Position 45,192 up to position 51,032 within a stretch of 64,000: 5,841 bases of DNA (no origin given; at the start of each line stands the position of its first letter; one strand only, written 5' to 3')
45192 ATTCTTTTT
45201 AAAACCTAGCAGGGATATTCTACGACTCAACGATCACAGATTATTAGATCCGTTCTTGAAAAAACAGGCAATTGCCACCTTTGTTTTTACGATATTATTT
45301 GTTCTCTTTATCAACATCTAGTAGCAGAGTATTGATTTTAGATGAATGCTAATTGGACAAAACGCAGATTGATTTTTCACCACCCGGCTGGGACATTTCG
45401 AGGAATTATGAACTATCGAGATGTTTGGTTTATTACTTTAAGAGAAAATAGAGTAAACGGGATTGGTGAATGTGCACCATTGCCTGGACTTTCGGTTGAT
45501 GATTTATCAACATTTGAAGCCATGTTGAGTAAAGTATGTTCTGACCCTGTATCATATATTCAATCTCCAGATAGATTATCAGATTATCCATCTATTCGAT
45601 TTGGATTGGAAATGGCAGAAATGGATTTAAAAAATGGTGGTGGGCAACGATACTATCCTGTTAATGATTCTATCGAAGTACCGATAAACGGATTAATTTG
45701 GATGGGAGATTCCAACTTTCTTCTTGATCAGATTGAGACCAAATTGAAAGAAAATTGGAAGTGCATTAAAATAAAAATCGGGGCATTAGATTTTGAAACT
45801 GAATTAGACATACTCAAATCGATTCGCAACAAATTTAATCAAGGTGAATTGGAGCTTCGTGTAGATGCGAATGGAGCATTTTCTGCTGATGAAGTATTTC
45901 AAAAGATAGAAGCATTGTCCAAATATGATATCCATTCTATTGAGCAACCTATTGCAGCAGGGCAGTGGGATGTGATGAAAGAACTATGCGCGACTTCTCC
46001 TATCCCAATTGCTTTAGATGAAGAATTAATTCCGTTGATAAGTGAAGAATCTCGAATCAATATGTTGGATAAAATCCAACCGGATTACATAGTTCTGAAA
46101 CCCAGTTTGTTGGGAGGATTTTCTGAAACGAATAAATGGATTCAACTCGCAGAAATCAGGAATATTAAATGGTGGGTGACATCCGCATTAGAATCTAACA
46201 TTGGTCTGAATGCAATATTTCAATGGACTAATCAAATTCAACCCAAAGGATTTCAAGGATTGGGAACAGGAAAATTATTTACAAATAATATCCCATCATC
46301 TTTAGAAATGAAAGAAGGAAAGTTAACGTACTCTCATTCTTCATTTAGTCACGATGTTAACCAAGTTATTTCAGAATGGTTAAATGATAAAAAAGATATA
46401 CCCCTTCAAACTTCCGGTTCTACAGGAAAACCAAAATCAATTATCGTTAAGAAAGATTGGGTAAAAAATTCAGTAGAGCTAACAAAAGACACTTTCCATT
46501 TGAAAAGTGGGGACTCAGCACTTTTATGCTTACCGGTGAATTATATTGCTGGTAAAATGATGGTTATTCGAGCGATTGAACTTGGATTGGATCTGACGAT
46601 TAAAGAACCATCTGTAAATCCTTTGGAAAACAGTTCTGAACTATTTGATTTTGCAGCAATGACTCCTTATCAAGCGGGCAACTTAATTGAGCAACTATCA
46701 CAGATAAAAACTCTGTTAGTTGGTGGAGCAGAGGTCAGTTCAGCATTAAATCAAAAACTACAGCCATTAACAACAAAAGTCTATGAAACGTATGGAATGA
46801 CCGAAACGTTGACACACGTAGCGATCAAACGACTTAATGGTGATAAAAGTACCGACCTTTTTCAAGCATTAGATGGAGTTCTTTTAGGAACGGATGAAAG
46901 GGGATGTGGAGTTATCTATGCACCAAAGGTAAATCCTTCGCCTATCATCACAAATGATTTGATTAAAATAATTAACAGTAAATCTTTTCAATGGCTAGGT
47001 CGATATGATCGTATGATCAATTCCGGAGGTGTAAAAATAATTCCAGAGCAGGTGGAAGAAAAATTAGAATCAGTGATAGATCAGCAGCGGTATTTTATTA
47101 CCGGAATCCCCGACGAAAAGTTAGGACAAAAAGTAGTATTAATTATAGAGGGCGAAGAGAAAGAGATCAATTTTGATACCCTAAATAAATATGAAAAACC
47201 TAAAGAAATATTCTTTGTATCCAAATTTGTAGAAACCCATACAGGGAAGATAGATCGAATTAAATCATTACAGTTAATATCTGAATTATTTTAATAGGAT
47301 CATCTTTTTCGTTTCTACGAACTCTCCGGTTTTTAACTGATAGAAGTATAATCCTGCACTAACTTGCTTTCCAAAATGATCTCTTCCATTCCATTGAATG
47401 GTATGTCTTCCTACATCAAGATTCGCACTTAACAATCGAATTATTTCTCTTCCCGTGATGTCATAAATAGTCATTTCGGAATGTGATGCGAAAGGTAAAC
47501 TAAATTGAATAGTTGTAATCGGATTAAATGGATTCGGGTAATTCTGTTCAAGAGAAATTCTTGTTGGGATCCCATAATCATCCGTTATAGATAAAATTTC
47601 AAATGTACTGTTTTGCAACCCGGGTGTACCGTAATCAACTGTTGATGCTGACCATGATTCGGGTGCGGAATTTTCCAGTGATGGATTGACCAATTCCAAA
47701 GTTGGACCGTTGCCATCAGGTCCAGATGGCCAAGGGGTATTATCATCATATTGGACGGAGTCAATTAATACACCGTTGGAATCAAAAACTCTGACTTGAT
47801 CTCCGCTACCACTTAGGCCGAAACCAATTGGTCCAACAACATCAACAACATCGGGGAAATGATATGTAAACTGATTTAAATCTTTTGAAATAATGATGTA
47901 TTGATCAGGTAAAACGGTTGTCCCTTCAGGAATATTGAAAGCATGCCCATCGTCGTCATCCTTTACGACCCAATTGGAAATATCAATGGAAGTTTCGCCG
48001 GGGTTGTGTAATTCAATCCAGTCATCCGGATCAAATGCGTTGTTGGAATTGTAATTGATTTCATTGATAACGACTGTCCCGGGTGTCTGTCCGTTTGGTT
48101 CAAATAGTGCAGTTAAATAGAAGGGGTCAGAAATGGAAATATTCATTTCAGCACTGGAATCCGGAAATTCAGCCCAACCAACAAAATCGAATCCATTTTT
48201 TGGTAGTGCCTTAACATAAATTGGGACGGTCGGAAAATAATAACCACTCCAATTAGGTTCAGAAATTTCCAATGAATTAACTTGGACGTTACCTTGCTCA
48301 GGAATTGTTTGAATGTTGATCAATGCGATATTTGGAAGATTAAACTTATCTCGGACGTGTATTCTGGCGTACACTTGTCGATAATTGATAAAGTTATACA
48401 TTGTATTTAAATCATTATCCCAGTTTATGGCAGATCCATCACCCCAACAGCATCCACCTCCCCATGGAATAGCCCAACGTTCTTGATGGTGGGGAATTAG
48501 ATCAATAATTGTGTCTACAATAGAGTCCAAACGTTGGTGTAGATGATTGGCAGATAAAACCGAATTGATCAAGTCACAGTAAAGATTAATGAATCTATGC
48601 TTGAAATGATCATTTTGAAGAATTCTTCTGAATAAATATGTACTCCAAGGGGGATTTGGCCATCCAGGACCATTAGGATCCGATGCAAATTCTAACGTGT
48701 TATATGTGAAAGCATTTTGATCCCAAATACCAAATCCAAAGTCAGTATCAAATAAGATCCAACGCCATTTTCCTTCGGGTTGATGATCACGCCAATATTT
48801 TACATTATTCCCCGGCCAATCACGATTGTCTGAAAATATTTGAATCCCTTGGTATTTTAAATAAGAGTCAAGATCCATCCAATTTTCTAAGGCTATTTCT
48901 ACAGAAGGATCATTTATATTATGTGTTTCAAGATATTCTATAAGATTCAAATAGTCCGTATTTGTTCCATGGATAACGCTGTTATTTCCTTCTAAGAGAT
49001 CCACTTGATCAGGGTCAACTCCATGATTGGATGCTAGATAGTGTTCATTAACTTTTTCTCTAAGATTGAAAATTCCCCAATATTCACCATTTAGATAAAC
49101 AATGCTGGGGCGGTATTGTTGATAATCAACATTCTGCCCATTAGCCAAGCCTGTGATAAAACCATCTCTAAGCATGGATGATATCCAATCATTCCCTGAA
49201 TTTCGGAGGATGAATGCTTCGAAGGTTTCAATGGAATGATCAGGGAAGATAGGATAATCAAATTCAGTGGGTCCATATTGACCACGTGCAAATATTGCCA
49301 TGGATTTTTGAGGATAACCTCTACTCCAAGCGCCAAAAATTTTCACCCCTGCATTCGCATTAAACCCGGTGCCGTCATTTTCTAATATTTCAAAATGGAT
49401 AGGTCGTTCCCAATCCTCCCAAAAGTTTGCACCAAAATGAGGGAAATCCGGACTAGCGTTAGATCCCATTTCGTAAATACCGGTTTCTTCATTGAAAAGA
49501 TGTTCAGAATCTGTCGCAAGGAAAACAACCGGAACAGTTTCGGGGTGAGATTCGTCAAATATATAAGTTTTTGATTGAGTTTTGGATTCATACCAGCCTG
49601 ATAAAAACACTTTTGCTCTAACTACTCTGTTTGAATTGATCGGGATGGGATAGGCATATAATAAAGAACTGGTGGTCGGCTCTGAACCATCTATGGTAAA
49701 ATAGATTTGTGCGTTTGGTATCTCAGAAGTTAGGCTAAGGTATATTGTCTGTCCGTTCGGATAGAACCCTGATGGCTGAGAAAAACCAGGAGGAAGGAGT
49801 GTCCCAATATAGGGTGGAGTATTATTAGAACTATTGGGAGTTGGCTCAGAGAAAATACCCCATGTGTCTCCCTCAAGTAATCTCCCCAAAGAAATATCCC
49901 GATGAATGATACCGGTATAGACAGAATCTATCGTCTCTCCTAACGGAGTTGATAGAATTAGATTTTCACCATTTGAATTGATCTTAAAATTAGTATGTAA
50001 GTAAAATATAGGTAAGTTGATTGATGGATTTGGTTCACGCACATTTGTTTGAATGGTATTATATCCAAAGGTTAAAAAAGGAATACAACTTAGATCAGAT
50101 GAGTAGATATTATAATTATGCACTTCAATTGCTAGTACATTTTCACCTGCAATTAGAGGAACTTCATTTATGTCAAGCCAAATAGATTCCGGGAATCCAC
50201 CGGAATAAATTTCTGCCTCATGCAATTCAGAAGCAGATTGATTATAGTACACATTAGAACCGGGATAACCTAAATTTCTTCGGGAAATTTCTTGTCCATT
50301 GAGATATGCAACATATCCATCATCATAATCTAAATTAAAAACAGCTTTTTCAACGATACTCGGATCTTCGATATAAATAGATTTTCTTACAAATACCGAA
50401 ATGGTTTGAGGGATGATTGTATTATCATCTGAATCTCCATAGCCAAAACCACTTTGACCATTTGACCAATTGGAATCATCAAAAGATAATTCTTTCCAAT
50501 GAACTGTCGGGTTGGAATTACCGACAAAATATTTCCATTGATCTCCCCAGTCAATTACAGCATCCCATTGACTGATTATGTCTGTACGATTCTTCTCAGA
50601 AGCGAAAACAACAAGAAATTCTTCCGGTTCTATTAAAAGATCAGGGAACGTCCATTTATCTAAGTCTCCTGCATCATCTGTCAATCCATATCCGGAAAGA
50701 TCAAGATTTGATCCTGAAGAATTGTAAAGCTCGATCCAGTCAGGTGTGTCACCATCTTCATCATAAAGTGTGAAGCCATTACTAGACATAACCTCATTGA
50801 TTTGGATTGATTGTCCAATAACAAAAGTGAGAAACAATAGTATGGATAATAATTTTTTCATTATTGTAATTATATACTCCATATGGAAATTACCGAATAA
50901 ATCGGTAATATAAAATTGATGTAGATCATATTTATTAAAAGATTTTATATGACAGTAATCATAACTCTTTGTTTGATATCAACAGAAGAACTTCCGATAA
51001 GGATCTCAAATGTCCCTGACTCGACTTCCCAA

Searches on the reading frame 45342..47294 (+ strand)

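Call 25: search_protein_families(library=ncbifam, proteins=[window:45342-47294:+], max_evalue=0.00001)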
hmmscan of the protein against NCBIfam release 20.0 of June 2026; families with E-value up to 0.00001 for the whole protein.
window:45342-47294:+ (650 aa): 43 families (the best 25 are shown)
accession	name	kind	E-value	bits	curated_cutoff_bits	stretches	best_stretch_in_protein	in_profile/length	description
TIGR01927.1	menC_gam_Gplu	equivalog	2.7e-35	122.2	130.55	1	19-313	14-296/307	o-succinylbenzoate synthase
NF002739.0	PRK02714.1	equivalog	3.3e-32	112.2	259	1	5-316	7-308/320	o-succinylbenzoate synthase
NF003473.0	PRK05105.1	equivalog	4.1e-30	104.9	236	1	24-325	27-316/331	o-succinylbenzoate synthase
TIGR01923.1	menE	equivalog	4.3e-30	104.9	330.15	2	348-501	112-272/442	o-succinylbenzoate--CoA ligase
NF006539.0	PRK09029.1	equivalog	2.6e-26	92.5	494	2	340-502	126-289/458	o-succinylbenzoate--CoA ligase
NF005877.1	PRK07824.1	equivalog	1.3e-25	90.3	345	1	348-641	41-357/362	o-succinylbenzoate--CoA ligase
TIGR01928.1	menC_lowGC_arch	equivalog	1.6e-21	76.7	200.65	1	53-288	51-289/325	o-succinylbenzoate synthase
NF004837.0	PRK06187.1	subfamily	1.1e-20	73.4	476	2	356-501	177-335/531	long-chain-fatty-acid--CoA ligase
NF002782.0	PRK02901.1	equivalog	9.6e-20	70.8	288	1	112-339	78-299/328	o-succinylbenzoate synthase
NF005660.0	PRK07445.1-2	equivalog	6.7e-19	68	525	1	344-645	65-389/397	O-succinylbenzoic acid--CoA ligase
NF005797.0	PRK07638.1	equivalog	7.2e-19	67.6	518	1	552-647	380-480/487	acyl-CoA synthetase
NF005662.0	PRK07445.1-4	equivalog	9.6e-19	67.2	640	2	338-494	113-279/467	O-succinylbenzoic acid--CoA ligase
NF002966.0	PRK03640.1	equivalog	2.1e-18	66.2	556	2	341-494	133-295/483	o-succinylbenzoate--CoA ligase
TIGR02534.1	mucon_cyclo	subfamily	6.9e-18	64.8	334.95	1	121-296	139-311/368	muconate/chloromuconate family cycloisomerase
TIGR03098.1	ligase_PEP_1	hypoth_equivalog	7.1e-15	54.4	592.35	1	546-640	409-512/517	acyl-CoA ligase (AMP-forming), exosortase A system-associated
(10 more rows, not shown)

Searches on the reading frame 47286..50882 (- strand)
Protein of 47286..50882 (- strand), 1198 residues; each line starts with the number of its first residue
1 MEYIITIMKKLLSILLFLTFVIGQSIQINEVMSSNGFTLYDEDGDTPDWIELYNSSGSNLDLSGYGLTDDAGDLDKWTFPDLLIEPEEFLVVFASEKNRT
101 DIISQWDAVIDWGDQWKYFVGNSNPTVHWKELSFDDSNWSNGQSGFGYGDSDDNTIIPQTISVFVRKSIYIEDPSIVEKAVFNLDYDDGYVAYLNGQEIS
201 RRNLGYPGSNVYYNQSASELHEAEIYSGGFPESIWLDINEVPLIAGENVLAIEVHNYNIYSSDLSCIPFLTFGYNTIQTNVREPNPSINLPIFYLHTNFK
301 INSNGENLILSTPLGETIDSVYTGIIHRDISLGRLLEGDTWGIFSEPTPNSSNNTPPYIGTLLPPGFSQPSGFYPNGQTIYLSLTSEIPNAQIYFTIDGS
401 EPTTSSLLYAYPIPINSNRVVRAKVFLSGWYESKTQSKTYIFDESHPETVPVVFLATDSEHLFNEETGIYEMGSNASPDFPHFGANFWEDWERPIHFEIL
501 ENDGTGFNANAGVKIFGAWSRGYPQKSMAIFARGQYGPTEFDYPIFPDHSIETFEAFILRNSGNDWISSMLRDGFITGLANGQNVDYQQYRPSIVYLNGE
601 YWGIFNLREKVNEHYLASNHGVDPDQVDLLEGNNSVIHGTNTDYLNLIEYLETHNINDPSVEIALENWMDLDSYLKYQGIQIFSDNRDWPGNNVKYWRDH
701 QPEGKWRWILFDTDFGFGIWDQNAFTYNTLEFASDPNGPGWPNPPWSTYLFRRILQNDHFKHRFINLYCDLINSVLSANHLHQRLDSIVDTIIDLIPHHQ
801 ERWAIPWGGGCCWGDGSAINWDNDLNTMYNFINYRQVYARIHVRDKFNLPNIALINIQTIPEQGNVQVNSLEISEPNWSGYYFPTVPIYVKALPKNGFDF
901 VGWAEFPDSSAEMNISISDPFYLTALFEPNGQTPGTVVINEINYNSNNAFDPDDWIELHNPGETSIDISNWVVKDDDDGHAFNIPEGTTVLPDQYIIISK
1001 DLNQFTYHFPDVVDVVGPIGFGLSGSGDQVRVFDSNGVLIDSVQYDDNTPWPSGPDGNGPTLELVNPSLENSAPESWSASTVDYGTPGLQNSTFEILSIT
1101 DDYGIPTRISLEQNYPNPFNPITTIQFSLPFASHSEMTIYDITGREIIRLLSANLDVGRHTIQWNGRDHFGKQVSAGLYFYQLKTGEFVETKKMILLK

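Call 5: search_protein_families(library=pfam, proteins=[window:47286-50882:-], max_evalue=0.01)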
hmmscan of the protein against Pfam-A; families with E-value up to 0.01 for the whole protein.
window:47286-50882:- (1198 aa): 7 families
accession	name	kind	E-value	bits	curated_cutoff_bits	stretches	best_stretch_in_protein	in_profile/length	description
PF08757.17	CotH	-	2.1e-50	172.5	23.8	1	513-838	1-321/322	CotH kinase protein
PF00932.25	LTD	-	1.8e-31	109.1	34.3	2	932-1045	3-107/109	Lamin Tail Domain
PF13290.12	CHB_HEX_C_1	-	2e-15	56.9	22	1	370-434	2-64/67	Chitobiase/beta-hexosaminidase C-terminal domain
PF13287.12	Fn3_assoc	-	2.7e-12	47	23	1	383-440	2-59/59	Fn3 associated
PF18962.6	Por_Secre_tail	-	7.9e-08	32.9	27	1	1115-1195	2-74/75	Secretion system C-terminal sorting domain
PF13860.13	FlgD_ig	-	1.3e-06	28.7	27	1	1124-1183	13-73/79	FlgD Ig-like domain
PF13585.12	CHU_C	-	0.0048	17.4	27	0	1131-1187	25-75/86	CHU_C Type IX secretion signal domain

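Call 6: search_protein_families(library=ncbifam, proteins=[window:47286-50882:-], max_evalue=0.01)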
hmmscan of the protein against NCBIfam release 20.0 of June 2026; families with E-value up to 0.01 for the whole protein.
window:47286-50882:- (1198 aa): 4 families
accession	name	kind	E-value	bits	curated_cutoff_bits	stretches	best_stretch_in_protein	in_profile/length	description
TIGR04183.1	Por_Secre_tail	domain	1.1e-11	44.5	23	1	1115-1195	2-70/72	T9SS type A sorting domain-containing protein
NF033707.1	T9SS_sortase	equivalog_domain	2.3e-07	28.9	420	1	1108-1184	995-1076/1095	type IX secretion system sortase PorU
NF038113.1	T9SSA_dep_M36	equivalog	2.4e-05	22.7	885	1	1112-1196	793-868/869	T9SS-dependent M36 family metallopeptidase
NF009453.0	PRK12813.1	equivalog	0.0079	15.8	264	0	1121-1184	112-172/223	flagellar basal body rod modification protein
